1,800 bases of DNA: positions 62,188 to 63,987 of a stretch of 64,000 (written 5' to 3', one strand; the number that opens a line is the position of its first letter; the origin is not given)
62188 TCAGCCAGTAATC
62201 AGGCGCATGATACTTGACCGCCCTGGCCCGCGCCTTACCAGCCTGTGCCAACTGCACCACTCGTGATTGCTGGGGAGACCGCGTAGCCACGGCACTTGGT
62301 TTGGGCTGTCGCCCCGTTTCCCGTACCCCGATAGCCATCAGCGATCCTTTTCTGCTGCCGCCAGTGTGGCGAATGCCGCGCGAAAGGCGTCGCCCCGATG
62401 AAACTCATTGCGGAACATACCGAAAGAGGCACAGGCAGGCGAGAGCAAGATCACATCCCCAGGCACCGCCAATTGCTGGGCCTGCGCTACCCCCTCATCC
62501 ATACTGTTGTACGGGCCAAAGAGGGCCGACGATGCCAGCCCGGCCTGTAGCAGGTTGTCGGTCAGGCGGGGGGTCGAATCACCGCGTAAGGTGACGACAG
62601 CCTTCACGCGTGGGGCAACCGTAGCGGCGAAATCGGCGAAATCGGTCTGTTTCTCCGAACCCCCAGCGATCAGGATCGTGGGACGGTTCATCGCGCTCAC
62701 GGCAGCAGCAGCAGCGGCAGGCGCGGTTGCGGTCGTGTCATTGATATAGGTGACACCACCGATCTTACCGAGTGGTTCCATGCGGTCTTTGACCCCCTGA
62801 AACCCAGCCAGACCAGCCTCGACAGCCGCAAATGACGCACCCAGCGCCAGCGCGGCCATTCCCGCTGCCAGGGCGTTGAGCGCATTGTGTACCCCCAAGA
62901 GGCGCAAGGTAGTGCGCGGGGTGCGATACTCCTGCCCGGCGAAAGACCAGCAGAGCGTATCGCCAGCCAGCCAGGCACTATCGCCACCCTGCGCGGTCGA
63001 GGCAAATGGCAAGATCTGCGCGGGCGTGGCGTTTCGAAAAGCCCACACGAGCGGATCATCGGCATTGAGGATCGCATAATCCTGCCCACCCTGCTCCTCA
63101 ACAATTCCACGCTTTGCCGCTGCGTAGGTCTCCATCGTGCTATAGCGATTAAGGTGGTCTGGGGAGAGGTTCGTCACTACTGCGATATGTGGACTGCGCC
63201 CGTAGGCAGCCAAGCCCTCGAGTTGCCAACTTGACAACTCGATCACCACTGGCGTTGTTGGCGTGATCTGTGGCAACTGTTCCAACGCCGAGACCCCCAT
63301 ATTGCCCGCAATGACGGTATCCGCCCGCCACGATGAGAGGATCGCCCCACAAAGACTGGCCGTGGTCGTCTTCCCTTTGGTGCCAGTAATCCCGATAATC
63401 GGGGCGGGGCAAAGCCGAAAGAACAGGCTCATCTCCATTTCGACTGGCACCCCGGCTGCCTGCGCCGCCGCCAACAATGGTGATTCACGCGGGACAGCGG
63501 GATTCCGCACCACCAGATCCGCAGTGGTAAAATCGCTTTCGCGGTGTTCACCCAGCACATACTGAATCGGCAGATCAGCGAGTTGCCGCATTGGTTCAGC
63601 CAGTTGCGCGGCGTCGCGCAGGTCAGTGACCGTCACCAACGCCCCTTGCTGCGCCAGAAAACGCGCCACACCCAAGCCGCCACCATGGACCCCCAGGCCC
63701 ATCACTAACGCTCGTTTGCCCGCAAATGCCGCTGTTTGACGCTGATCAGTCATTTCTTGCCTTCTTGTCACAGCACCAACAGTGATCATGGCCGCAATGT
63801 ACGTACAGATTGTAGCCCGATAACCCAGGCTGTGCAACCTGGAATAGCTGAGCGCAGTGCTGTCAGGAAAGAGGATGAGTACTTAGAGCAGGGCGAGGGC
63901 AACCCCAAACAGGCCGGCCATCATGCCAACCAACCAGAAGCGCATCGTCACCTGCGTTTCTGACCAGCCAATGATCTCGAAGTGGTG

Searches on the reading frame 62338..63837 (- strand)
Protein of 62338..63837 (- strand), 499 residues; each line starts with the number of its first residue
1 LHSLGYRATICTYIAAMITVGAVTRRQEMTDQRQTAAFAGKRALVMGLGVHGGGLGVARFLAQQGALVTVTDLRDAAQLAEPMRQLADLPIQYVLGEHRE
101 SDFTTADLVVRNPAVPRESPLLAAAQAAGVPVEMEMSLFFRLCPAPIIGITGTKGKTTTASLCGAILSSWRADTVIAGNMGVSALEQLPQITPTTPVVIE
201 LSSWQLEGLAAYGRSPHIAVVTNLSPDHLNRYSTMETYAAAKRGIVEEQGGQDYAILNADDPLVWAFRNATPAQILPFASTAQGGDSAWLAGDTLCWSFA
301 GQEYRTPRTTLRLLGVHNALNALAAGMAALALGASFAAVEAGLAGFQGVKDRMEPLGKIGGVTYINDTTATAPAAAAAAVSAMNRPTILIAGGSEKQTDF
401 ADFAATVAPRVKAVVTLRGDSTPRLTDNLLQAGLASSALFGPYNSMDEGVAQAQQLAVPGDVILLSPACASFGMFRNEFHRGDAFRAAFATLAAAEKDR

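Call 47: search_protein_families(library=pfam, proteins=[window:62338-63837:-], max_evalue=0.00001)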
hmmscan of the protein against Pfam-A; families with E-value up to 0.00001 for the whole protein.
window:62338-63837:- (499 aa): 3 families
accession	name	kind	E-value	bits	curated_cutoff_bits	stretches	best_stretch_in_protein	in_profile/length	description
PF08245.18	Mur_ligase_M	-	3.5e-29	102.6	24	1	150-328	1-199/200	Mur ligase middle domain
PF02875.26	Mur_ligase_C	-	1.9e-14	55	28.4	1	352-469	2-127/127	Mur ligase, glutamate ligase domain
PF21799.2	MurD-like_N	-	9.4e-13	48.7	27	1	42-132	2-86/88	Mur ligase MurD-like, N-terminal domain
